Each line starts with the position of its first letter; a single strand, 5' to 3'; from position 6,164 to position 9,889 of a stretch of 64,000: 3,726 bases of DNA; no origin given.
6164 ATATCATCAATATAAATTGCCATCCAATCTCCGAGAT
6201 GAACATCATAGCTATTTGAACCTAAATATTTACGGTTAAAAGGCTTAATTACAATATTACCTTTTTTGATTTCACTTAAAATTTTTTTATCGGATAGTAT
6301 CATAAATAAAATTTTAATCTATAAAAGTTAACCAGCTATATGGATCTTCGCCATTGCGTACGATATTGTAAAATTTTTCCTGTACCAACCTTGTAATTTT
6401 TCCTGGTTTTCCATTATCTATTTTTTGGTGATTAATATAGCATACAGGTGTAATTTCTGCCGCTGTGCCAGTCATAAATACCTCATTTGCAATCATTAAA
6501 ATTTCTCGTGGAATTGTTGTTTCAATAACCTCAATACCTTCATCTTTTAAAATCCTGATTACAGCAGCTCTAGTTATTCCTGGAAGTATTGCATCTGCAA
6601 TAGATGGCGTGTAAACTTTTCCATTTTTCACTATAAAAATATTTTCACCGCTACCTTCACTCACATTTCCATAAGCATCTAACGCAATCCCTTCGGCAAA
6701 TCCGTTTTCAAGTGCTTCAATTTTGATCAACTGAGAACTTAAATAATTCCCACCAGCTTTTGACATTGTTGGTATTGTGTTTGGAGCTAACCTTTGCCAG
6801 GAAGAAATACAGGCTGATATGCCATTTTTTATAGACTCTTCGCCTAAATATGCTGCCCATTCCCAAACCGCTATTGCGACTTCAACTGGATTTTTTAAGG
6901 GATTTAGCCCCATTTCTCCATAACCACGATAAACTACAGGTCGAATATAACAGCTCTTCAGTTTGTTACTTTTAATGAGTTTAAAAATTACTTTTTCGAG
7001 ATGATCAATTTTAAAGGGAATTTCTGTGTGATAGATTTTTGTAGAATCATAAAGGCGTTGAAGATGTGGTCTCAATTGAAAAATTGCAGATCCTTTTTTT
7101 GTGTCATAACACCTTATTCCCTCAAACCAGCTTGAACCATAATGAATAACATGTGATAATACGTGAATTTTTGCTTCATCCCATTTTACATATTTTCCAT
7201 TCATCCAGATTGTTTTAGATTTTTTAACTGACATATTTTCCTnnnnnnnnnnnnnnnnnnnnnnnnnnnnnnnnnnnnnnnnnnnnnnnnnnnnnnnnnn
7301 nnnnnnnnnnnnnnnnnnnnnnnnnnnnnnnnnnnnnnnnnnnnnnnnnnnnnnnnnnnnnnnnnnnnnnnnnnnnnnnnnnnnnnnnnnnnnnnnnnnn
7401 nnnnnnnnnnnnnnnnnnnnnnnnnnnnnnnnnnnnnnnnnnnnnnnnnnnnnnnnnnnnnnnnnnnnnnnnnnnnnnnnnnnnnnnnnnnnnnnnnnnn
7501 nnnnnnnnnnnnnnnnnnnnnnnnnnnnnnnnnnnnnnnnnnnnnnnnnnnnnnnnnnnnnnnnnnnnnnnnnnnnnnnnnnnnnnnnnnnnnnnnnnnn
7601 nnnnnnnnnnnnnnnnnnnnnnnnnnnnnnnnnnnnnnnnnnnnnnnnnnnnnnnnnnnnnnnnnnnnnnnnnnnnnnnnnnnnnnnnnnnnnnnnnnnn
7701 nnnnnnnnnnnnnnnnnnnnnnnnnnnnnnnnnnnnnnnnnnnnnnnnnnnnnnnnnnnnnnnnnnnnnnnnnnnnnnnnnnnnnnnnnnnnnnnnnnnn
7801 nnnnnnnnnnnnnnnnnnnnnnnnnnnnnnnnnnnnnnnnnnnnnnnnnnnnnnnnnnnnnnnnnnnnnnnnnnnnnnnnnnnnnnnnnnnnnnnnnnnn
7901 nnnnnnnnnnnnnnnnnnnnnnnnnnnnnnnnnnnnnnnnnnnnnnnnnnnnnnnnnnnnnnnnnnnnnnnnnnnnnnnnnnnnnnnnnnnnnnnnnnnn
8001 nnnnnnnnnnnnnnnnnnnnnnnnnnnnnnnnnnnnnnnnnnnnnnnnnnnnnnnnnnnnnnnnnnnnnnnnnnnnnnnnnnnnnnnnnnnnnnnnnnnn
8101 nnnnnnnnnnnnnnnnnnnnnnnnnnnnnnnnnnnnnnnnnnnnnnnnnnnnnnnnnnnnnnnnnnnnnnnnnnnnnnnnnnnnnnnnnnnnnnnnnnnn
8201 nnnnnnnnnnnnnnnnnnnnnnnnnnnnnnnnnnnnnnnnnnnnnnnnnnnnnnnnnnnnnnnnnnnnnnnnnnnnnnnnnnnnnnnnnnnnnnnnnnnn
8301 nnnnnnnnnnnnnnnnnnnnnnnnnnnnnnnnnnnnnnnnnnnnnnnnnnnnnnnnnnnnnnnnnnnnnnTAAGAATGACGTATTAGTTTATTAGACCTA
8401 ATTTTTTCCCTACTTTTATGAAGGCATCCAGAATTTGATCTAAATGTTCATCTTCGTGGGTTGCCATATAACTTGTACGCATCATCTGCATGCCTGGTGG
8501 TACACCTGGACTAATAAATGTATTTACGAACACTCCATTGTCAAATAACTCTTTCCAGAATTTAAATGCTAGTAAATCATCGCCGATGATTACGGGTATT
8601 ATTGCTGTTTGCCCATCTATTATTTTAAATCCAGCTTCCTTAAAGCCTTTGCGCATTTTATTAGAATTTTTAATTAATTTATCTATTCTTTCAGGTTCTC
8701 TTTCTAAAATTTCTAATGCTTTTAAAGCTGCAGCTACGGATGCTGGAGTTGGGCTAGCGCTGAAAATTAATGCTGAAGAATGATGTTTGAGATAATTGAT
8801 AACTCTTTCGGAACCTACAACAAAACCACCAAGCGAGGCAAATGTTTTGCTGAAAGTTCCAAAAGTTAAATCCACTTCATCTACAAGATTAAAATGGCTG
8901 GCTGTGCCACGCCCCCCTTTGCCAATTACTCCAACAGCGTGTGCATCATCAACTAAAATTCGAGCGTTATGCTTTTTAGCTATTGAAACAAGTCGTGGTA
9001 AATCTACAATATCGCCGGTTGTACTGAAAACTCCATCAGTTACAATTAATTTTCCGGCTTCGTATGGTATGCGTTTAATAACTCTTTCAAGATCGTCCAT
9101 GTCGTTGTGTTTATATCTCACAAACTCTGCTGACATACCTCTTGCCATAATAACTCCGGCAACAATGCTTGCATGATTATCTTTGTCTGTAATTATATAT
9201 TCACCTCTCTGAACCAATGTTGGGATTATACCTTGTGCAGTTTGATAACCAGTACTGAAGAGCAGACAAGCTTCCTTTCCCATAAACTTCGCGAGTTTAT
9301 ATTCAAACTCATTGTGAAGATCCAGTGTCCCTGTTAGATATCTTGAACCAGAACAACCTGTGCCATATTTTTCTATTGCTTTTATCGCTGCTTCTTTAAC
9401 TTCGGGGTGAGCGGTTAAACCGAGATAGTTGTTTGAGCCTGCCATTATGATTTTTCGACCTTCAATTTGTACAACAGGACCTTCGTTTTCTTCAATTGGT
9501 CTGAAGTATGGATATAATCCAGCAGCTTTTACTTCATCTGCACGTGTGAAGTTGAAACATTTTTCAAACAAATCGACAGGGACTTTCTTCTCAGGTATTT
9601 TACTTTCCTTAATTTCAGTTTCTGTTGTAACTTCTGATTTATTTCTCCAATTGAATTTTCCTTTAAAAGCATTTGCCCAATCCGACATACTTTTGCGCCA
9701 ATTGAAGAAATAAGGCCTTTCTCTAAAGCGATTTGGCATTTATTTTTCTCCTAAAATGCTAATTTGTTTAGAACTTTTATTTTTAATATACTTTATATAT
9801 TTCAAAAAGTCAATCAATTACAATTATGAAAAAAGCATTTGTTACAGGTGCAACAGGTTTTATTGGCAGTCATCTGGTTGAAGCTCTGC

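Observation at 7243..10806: Three-gene bacterial ceramide/sphingolipid module: SPT, GNAT-like candidate ceramide synthase, SDR reductase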

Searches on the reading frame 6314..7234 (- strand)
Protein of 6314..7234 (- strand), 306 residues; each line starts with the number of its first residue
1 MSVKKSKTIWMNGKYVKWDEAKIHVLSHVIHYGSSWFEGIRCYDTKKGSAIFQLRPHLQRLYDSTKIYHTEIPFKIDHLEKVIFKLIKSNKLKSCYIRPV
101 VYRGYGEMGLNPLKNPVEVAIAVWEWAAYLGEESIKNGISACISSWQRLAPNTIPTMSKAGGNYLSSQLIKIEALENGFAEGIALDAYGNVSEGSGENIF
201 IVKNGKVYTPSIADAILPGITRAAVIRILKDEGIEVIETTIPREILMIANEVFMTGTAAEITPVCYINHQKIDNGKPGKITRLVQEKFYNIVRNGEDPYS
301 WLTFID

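Call 3: search_protein_families(library=pfam, proteins=[window:6314-7234:-], max_evalue=0.01)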
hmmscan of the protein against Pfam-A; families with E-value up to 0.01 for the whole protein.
window:6314-7234:- (306 aa): 1 family
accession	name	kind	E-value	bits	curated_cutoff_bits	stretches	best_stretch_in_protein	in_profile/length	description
PF01063.24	Aminotran_4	-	8e-48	163.7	28.5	1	37-265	3-221/223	Amino-transferase class IV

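Call 4: search_protein_families(library=ncbifam, proteins=[window:6314-7234:-], max_evalue=0.01)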
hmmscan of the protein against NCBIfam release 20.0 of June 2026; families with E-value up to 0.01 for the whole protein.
window:6314-7234:- (306 aa): 20 families
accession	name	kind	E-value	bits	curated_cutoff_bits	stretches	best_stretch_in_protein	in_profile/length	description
NF005146.0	PRK06606.1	equivalog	8.1e-125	415.8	279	1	3-305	3-306/307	branched-chain amino acid transaminase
TIGR01122.1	ilvE_I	equivalog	1.3e-121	405.4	245.55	1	10-304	1-297/298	branched-chain-amino-acid transaminase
NF005726.0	PRK07544.1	equivalog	4.7e-86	288.5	396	1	6-294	10-290/295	branched-chain amino acid aminotransferase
NF006185.0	PRK08320.1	subfamily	4.8e-79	265.6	363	1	7-294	3-285/292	branched-chain amino acid aminotransferase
NF009126.0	PRK12479.1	equivalog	9.3e-62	208.9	518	1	6-294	3-286/299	branched-chain-amino-acid transaminase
NF009896.0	PRK13356.1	equivalog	7.2e-42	143.5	262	1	3-285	4-276/287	branched-chain amino acid aminotransferase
TIGR01121.1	D_amino_aminoT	equivalog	2.8e-41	141.5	277.45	1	10-290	3-273/276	D-amino-acid transaminase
NF005800.0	PRK07650.1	equivalog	1.8e-40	139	308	1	9-290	3-274/290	aminodeoxychorismate lyase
NF005209.0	PRK06680.1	subfamily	2.3e-40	138.3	320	1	6-293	2-282/286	D-amino-acid transaminase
NF009897.0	PRK13357.1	equivalog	3.8e-38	131.2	307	1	8-304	42-356/358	branched-chain amino acid aminotransferase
TIGR01123.1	ilvE_II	equivalog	3.2e-35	121.6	250.05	1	10-303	1-311/313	branched-chain-amino-acid transaminase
TIGR03461.1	pabC_Proteo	equivalog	7.7e-28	97.4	176.85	1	20-275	7-253/262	aminodeoxychorismate lyase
NF004761.0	PRK06092.1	equivalog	5.7e-26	91.3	260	1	9-275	2-255/268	aminodeoxychorismate lyase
NF009066.0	PRK12400.1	equivalog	4e-22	79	538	1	23-292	23-282/290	D-amino-acid transaminase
NF005888.0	PRK07849.1-3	equivalog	1.7e-14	53.4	273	1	174-272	175-274/298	aminodeoxychorismate lyase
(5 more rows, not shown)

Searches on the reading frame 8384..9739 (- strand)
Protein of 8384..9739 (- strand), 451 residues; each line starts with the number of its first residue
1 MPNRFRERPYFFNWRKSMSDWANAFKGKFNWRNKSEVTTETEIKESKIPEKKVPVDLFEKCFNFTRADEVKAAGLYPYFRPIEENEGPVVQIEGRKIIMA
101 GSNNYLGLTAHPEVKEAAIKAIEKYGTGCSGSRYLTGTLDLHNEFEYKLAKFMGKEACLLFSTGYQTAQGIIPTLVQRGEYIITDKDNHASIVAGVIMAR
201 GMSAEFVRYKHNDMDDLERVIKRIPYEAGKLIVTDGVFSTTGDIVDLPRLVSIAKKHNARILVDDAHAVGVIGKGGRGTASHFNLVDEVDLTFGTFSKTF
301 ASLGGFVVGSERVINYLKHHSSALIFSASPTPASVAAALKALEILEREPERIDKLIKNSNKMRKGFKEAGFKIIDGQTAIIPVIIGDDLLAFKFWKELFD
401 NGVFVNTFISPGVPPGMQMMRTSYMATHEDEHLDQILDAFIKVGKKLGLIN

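Call 3: search_protein_families(library=pfam, proteins=[window:8384-9739:-], max_evalue=0.01)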
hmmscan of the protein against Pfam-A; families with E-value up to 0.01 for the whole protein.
window:8384-9739:- (451 aa): 7 families
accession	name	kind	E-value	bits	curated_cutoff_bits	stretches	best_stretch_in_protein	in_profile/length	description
PF00155.27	Aminotran_1_2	-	5.5e-60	203.9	19.7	1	98-440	4-361/361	Aminotransferase class I and II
PF01053.26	Cys_Met_Meta_PP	-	5.4e-10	38.8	27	1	142-272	54-181/381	Cys/Met metabolism PLP-dependent enzyme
PF01212.27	Beta_elim_lyase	-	2e-09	37.6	27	1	143-324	35-226/288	Beta-eliminating lyase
PF01041.23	DegT_DnrJ_EryC1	-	3.6e-06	26.9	19.8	1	141-275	25-156/360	DegT/DnrJ/EryC1/StrS aminotransferase family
PF00266.25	Aminotran_5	-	4.4e-06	26.4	21.5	1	168-270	78-181/371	Aminotransferase class-V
PF00464.25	SHMT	-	0.00021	20.5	27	1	196-377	134-327/399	Serine hydroxymethyltransferase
PF00202.27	Aminotran_3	-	0.00088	18.5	30.5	0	247-442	213-401/403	Aminotransferase class-III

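Call 4: search_protein_families(library=ncbifam, proteins=[window:8384-9739:-], max_evalue=0.01)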
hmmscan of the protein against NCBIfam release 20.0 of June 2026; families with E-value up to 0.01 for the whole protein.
window:8384-9739:- (451 aa): 52 families (the best 25 are shown)
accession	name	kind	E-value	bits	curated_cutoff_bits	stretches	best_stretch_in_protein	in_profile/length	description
NF047600.1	SerpalmtaseCFB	equivalog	2.2e-151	504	640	1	57-448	5-393/395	serine palmitoyltransferase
TIGR01825.1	gly_Cac_T_rel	subfamily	1.2e-117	392.8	535.4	1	68-450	6-385/385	BioF/Kbl family PLP-dependent acyltransferase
NF005394.0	PRK06939.1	equivalog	7.5e-115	383.8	460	1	67-450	13-397/397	glycine C-acetyltransferase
TIGR00858.1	bioF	equivalog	2.1e-112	375.5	426.45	1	80-440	6-364/365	8-amino-7-oxononanoate synthase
NF047599.1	SerpalmtaseBetaP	equivalog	4.1e-110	368.2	500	1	66-447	13-393/394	serine palmitoyltransferase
TIGR01822.1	2am3keto_CoA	equivalog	5e-96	322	493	1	68-450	10-393/393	glycine C-acetyltransferase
NF047603.1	SerpalmtaseAlphaP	equivalog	3.7e-93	312.3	670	1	77-450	26-399/399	serine palmitoyltransferase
TIGR01821.1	5aminolev_synth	equivalog_domain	9.7e-74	248.6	338.55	1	68-449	12-399/402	5-aminolevulinate synthase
NF005526.0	PRK07179.1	equivalog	1.3e-62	211.7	428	1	96-443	55-395/407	alpha-hydroxyketone-type quorum-sensing autoinducer synthase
NF005697.0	PRK07505.1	subfamily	7.6e-41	140.1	342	1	80-443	33-398/405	hypothetical protein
NF004608.1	PRK05937.1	equivalog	2.1e-29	102.4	399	1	127-367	41-276/366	8-amino-7-oxononanoate synthase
NF000586.1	PRK00011.1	subfamily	1.7e-13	50.1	335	1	96-379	18-303/404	serine hydroxymethyltransferase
NF006097.0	PRK08249.1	equivalog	6.1e-08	31.4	600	1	143-343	69-259/402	cystathionine gamma-synthase family protein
NF041364.1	GntC_guanitoxin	equivalog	8e-08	31.6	415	1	246-428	155-343/356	guanitoxin biosynthesis PLP-dependent (S)-gamma-hydroxy-L-arginine cyclodehydratase GntC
TIGR02539.1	SepCysS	equivalog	1e-07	31.4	365.25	1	115-275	21-193/370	O-phospho-L-seryl-tRNA:Cys-tRNA synthase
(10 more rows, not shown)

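Call 5: search_solved_structures(query=window:8384-9739:-, max_evalue=1e-20)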
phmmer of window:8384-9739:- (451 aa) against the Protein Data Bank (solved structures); distinct sequences matched with E-value up to 1e-20: 50.
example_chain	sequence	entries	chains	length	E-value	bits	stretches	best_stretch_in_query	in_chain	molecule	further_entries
8guh_A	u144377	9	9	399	1e-119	403.3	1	57-446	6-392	Serine palmitoyltransferase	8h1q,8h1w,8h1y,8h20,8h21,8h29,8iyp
3a2b_A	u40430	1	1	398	1e-119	403.3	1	57-446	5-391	Serine palmitoyltransferase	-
8s1y_A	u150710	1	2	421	2e-84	287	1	68-450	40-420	8-amino-7-oxononanoate synthase/2-amino-3-ketobutyrate coenzyme A ligase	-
7poa_A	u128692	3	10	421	5.1e-84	285.7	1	68-450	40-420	8-amino-7-oxononanoate synthase/2-amino-3-ketobutyrate coenzyme A ligase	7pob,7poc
2x8u_A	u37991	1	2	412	6e-83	282.1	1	84-450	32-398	SERINE PALMITOYLTRANSFERASE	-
7v58_A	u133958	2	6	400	3.6e-80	273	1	67-450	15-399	2-amino-3-ketobutyrate coenzyme A ligase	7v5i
3tqx_A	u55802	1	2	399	3.4e-78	266.5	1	68-450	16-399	2-amino-3-ketobutyrate coenzyme A ligase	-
2jgt_A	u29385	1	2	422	5.4e-77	262.5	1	76-450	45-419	SERINE PALMITOYLTRANSFERASE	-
2jg2_A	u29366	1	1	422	6.1e-77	262.4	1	77-450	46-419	SERINE PALMITOYLTRANSFERASE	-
2w8j_A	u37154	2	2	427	6.4e-77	262.3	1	77-450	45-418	SERINE PALMITOYLTRANSFERASE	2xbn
2w8t_A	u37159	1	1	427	1.2e-76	261.4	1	77-450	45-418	SERINE PALMITOYLTRANSFERASE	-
1fc4_A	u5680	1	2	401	1.6e-76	261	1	69-450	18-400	2-AMINO-3-KETOBUTYRATE CONENZYME A LIGASE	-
2w8u_A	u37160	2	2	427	1.7e-76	260.9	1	77-450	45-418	SERINE PALMITOYLTRANSFERASE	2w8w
2w8v_A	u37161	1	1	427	2.3e-76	260.5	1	77-450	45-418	SERINE PALMITOYLTRANSFERASE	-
4bmk_A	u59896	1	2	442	4.1e-76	259.6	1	77-450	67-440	SERINE PALMITOYLTRANSFERASE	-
28eh_A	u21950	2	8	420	7.1e-72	245.7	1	73-447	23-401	Cysteate-C-fatty acyltransferase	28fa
7u7h_A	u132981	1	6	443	1.4e-63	218.3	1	76-447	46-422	7-keto-8-aminopelargonate synthetase-like enzyme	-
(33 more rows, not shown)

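Call 32: search_solved_structures(query=window:8384-9739:-, max_evalue=1e-70, show_alignments=5)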
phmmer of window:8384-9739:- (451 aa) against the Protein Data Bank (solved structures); distinct sequences matched with E-value up to 1e-70: 16.
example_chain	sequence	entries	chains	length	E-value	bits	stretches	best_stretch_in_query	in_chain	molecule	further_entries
8guh_A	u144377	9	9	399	1e-119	403.3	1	57-446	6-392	Serine palmitoyltransferase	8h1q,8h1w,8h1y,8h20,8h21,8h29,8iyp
3a2b_A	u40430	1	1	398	1e-119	403.3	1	57-446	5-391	Serine palmitoyltransferase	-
8s1y_A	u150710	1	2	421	2e-84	287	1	68-450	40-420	8-amino-7-oxononanoate synthase/2-amino-3-ketobutyrate coenzyme A ligase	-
7poa_A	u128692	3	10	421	5.1e-84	285.7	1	68-450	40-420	8-amino-7-oxononanoate synthase/2-amino-3-ketobutyrate coenzyme A ligase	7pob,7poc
2x8u_A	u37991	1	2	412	6e-83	282.1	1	84-450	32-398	SERINE PALMITOYLTRANSFERASE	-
7v58_A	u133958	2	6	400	3.6e-80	273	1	67-450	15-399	2-amino-3-ketobutyrate coenzyme A ligase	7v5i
3tqx_A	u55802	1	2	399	3.4e-78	266.5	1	68-450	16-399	2-amino-3-ketobutyrate coenzyme A ligase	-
2jgt_A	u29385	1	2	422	5.4e-77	262.5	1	76-450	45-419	SERINE PALMITOYLTRANSFERASE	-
2jg2_A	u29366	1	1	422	6.1e-77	262.4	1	77-450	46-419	SERINE PALMITOYLTRANSFERASE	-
2w8j_A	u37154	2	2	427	6.4e-77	262.3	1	77-450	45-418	SERINE PALMITOYLTRANSFERASE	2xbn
2w8t_A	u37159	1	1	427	1.2e-76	261.4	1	77-450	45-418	SERINE PALMITOYLTRANSFERASE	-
1fc4_A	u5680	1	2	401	1.6e-76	261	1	69-450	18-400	2-AMINO-3-KETOBUTYRATE CONENZYME A LIGASE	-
2w8u_A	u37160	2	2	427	1.7e-76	260.9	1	77-450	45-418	SERINE PALMITOYLTRANSFERASE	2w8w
2w8v_A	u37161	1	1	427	2.3e-76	260.5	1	77-450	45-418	SERINE PALMITOYLTRANSFERASE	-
4bmk_A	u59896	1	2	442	4.1e-76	259.6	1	77-450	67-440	SERINE PALMITOYLTRANSFERASE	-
28eh_A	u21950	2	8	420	7.1e-72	245.7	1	73-447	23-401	Cysteate-C-fatty acyltransferase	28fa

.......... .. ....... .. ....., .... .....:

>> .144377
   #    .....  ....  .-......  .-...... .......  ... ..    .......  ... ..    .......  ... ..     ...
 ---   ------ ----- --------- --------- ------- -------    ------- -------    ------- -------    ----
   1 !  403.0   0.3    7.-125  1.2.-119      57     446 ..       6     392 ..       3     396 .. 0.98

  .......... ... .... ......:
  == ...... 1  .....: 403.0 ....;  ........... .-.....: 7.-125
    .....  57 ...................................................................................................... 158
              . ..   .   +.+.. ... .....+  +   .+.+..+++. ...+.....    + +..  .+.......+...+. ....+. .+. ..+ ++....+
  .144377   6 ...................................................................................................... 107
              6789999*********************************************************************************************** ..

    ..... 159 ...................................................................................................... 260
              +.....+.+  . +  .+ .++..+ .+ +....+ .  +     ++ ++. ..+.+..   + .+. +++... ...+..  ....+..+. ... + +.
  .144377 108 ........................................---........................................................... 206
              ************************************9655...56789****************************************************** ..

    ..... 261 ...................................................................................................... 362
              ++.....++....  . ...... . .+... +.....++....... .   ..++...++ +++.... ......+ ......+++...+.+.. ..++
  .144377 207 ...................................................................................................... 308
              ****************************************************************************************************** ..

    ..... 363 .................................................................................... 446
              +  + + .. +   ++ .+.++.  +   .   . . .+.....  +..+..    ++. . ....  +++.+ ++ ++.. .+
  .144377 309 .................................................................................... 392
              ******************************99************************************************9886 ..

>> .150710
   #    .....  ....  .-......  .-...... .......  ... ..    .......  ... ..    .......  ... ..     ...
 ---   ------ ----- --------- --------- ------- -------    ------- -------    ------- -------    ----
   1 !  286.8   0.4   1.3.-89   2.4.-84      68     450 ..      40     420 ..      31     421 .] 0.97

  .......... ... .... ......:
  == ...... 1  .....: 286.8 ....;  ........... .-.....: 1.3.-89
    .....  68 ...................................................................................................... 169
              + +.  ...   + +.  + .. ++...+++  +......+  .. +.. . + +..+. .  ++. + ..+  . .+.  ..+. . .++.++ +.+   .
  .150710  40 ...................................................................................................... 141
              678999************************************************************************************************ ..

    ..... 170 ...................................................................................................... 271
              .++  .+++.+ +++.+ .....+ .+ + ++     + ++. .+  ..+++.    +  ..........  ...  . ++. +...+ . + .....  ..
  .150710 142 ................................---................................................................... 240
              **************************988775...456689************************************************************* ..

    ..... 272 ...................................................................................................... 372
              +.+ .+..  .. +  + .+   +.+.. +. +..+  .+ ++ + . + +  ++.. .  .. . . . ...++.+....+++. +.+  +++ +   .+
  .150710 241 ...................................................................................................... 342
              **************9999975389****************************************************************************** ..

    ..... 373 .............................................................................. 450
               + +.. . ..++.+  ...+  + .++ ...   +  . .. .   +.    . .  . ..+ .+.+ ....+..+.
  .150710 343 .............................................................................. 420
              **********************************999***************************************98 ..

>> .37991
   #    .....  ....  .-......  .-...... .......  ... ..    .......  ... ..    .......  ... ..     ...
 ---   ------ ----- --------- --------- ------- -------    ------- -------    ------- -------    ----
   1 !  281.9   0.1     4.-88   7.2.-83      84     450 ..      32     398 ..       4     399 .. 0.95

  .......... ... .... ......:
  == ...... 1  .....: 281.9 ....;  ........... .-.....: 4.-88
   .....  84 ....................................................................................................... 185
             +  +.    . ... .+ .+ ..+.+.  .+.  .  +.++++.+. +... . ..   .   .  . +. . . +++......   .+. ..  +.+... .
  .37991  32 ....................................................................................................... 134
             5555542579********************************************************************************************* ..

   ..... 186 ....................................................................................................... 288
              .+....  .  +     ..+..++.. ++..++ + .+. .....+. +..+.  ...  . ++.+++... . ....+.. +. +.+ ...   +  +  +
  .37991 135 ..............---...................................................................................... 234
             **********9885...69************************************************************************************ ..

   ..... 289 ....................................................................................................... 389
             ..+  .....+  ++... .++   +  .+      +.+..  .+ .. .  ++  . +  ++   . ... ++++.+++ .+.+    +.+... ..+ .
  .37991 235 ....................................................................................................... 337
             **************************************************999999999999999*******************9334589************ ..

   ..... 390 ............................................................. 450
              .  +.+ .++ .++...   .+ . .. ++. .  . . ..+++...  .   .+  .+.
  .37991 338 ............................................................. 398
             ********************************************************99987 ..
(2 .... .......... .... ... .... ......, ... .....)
